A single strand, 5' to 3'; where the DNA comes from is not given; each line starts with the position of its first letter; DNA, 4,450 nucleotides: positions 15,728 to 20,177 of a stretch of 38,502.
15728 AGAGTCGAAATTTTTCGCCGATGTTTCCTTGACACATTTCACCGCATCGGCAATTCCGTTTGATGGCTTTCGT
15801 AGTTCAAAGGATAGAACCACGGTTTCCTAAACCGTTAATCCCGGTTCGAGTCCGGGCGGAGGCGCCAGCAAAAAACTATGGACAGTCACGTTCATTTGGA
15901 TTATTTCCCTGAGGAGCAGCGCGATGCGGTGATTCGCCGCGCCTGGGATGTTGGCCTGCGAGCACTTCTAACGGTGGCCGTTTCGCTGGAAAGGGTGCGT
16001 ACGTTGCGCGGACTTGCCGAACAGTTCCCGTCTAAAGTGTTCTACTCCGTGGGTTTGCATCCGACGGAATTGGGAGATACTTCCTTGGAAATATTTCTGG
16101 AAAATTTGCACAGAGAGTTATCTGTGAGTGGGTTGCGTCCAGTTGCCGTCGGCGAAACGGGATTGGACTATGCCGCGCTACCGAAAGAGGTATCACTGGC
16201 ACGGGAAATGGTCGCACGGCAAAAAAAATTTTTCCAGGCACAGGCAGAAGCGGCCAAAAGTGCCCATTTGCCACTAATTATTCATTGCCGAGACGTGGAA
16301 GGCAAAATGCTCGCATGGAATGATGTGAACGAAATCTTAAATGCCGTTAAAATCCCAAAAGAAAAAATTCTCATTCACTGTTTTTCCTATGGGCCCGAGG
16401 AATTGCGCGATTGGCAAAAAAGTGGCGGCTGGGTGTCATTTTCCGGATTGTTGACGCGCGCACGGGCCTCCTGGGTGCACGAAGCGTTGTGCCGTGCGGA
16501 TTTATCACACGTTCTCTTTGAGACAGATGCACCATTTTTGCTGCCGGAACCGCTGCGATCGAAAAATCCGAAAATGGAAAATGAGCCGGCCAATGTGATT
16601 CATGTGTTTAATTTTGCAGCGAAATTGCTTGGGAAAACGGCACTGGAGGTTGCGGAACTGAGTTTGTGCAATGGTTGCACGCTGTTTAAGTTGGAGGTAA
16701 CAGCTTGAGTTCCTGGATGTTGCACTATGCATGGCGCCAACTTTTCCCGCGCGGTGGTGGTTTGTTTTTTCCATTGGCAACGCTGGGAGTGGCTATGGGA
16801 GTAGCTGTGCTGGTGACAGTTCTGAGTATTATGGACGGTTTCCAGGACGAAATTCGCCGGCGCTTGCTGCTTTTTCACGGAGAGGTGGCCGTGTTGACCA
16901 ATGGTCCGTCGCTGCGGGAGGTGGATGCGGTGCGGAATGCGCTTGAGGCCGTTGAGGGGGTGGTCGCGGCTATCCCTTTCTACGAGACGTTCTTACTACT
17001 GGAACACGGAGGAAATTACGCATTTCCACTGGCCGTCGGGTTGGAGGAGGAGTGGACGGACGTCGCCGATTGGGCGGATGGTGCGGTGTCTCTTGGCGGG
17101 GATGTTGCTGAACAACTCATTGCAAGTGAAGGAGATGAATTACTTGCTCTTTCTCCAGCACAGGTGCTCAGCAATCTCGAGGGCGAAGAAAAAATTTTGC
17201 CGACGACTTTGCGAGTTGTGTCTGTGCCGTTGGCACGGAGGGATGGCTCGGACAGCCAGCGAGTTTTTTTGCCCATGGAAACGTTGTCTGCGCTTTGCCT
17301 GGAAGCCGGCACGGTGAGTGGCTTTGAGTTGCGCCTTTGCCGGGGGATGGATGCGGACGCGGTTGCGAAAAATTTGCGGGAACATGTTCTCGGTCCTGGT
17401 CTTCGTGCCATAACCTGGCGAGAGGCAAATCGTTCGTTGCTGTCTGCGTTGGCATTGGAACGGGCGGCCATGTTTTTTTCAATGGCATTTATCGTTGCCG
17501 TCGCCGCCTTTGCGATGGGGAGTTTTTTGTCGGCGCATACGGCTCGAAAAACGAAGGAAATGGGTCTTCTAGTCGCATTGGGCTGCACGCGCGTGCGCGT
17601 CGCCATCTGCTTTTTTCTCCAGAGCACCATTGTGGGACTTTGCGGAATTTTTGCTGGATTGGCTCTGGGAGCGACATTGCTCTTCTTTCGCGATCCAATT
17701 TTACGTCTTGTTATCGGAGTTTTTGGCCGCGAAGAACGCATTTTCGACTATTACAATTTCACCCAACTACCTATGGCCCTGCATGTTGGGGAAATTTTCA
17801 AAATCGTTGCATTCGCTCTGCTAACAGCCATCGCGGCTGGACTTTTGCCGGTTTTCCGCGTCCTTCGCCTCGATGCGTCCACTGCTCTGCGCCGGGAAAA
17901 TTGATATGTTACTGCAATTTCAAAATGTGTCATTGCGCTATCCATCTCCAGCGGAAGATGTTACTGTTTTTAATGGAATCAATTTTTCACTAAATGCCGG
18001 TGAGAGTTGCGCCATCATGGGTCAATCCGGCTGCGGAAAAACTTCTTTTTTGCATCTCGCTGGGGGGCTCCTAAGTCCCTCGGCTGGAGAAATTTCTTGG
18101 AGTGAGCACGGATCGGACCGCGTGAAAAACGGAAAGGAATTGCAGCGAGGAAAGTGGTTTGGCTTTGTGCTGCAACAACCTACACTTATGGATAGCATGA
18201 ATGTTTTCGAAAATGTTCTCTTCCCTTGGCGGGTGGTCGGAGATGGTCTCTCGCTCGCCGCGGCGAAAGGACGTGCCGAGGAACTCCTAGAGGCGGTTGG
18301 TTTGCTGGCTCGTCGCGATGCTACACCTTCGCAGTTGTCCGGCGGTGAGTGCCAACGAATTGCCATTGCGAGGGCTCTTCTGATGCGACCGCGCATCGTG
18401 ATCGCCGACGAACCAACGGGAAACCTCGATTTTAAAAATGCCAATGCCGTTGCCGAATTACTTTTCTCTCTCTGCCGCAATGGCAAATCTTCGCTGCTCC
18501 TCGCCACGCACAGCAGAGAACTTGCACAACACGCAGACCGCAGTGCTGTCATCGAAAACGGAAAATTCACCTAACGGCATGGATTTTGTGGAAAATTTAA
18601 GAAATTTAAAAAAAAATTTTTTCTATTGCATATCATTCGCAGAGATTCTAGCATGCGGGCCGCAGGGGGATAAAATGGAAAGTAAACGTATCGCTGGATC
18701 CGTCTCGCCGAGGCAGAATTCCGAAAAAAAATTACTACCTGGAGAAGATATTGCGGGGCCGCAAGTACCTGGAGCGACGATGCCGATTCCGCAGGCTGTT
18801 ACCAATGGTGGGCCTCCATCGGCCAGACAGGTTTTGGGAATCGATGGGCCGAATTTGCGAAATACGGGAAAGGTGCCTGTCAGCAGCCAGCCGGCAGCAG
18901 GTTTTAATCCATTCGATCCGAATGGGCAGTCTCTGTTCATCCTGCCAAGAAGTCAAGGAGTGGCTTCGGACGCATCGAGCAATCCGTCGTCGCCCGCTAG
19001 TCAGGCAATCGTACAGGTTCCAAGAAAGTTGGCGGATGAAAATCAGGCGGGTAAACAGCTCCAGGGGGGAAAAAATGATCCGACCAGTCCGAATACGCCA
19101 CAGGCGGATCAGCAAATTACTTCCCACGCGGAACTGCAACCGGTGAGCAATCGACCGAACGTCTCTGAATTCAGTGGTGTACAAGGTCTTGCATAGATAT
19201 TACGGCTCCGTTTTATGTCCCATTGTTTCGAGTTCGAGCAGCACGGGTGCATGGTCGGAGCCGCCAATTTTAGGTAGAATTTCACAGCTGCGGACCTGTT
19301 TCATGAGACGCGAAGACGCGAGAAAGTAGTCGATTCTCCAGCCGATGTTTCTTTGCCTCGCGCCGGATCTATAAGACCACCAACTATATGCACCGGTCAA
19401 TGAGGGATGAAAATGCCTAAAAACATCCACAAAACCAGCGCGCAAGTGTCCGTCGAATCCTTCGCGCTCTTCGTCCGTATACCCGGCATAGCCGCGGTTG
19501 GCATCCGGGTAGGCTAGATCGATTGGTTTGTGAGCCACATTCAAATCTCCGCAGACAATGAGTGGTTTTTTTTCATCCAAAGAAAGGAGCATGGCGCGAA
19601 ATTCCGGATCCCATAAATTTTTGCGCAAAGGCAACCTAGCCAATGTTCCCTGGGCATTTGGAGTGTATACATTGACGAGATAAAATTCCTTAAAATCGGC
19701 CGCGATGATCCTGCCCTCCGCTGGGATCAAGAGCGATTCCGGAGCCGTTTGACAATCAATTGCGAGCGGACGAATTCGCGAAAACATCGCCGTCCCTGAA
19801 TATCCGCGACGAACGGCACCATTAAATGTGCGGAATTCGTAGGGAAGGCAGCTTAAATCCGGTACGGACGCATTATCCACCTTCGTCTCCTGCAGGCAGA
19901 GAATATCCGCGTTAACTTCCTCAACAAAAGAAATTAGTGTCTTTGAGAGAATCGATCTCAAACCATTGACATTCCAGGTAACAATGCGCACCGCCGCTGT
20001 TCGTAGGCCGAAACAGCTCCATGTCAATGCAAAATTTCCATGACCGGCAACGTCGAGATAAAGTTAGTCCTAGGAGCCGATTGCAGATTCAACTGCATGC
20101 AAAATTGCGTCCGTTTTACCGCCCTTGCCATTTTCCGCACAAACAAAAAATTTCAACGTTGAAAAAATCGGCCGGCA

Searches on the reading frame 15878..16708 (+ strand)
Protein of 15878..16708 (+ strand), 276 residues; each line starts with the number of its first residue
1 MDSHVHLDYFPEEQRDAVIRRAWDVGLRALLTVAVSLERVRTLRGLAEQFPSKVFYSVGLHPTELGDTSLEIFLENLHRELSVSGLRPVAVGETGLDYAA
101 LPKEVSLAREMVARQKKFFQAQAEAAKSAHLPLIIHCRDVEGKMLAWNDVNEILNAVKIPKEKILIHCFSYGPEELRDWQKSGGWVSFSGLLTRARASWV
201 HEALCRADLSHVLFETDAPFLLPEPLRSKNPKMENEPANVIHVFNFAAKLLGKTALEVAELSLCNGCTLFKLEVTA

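Call 65: find_encoding_contigs(protein=window:15878-16708:+, flank=2000, max_places=10)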
Protein window:15878-16708:+ (276 aa): no gene with exactly this product is on record in the collection.

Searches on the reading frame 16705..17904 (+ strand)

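Call 74: search_protein_families(library=ncbifam, proteins=[window:16705-17904:+], max_evalue=0.001)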
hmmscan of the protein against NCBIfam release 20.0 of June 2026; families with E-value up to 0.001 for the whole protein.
window:16705-17904:+ (399 aa): 5 families
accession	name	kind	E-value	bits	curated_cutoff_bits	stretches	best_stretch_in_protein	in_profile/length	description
TIGR02212.1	lolCE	equivalog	4.4e-48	164.2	362.45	1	24-398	26-411/411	lipoprotein-releasing ABC transporter permease subunit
NF008357.0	PRK11146.1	exception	1.4e-28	99.9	439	2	115-395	136-411/414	lipoprotein-releasing ABC transporter permease subunit LolE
NF008076.0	PRK10814.1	exception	8.8e-27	94.1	473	1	20-398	25-399/399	lipoprotein-releasing ABC transporter permease subunit LolC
TIGR02213.1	lolE_release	exception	1.2e-26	93.5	540.35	1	24-395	26-408/411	lipoprotein-releasing ABC transporter permease subunit LolE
TIGR03434.1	ADOP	subfamily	1.9e-07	29.6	622.3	1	239-398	257-402/803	ADOP family duplicated permease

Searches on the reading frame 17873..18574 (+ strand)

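Call 74: search_protein_families(library=ncbifam, proteins=[window:17873-18574:+], max_evalue=0.001)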
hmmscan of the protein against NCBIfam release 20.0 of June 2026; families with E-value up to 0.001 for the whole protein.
window:17873-18574:+ (233 aa): 184 families (the best 25 are shown)
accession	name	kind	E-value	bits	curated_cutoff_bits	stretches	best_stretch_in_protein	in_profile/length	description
TIGR02211.1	LolD_lipo_ex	equivalog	1.7e-55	187.9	307.75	1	13-232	1-219/221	lipoprotein-releasing ABC transporter ATP-binding protein LolD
NF008639.0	PRK11629.1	equivalog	5.2e-47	160.2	360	1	12-232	5-224/234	lipoprotein-releasing ABC transporter ATP-binding protein LolD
TIGR02673.1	FtsE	equivalog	2e-45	155.1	264.85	1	14-225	2-207/214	cell division ATP-binding protein FtsE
NF007879.0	PRK10584.1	equivalog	4.1e-43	147.7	336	1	28-232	21-224/228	putative ABC transporter ATP-binding protein YbbA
TIGR02982.1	heterocyst_DevA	subfamily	7e-43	146.8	295.8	1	15-232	3-219/220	ABC exporter ATP-binding subunit, DevA family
TIGR03608.1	L_ocin_972_ABC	subfamily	3.8e-41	140.8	254.85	1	29-224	10-203/206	putative bacteriocin export ABC transporter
NF007826.0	PRK10535.1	equivalog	2.7e-39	135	966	1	12-231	3-220/648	macrolide ABC transporter ATP-binding protein/permease MacB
NF038007.1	ABC_ATP_DarD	equivalog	1.4e-38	132.6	375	1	14-232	2-218/218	darobactin export ABC transporter ATP-binding protein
TIGR02857.1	CydD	equivalog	8.1e-37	127.4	435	1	13-224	321-526/529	thiol reductant ABC exporter subunit CydD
TIGR02315.1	ABC_phnC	equivalog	8.3e-35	120.3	266.1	1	13-231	1-223/243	phosphonate ABC transporter ATP-binding protein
TIGR03005.1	ectoine_ehuA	equivalog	1.7e-34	119.2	345.4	1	28-232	11-225/252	ectoine/hydroxyectoine ABC transporter ATP-binding protein EhuA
TIGR04520.1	ECF_ATPase_1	equivalog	6.5e-34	117.6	315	1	15-232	2-214/269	energy-coupling factor transporter ATPase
TIGR03265.1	PhnT2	equivalog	1.3e-33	116.7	457.7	1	28-231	15-212/353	putative 2-aminoethylphosphonate ABC transporter ATP-binding protein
TIGR04521.1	ECF_ATPase_2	equivalog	2.2e-33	115.5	330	1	15-232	2-223/279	energy-coupling factor transporter ATPase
NF040933.2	ABC_arch_GlcV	equivalog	1.1e-32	113.3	450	1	15-232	4-220/357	glucose ABC transporter ATP-binding protein GlcV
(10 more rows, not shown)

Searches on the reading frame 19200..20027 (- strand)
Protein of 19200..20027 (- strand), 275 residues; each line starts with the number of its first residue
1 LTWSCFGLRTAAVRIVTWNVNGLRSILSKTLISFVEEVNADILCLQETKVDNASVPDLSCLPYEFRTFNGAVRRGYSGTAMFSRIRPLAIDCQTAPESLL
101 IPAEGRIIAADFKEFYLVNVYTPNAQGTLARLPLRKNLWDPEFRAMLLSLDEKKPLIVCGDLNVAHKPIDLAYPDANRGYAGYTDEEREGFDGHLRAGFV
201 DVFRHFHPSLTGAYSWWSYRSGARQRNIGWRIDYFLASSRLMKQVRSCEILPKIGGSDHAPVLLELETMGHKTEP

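Call 74: search_protein_families(library=ncbifam, proteins=[window:19200-20027:-], max_evalue=0.001)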
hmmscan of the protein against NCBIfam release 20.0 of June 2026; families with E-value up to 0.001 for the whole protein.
window:19200-20027:- (275 aa): 5 families
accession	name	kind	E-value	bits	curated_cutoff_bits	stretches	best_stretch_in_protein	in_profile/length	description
TIGR00633.1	xth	equivalog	1.8e-83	279.9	99.05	1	14-266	2-254/255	exodeoxyribonuclease III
TIGR00195.1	exoDNase_III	equivalog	2.9e-74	249.9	182.55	1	14-266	2-254/254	exodeoxyribonuclease III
NF010489.0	PRK13911.1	equivalog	5.3e-74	249.1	503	1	14-266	2-249/250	exodeoxyribonuclease III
NF008733.0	PRK11756.1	equivalog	2e-32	112.5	280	1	14-267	2-268/269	exodeoxyribonuclease III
NF003842.0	PRK05421.1-4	equivalog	7e-05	22.3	144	0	11-55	30-76/259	endonuclease/exonuclease/phosphatase family protein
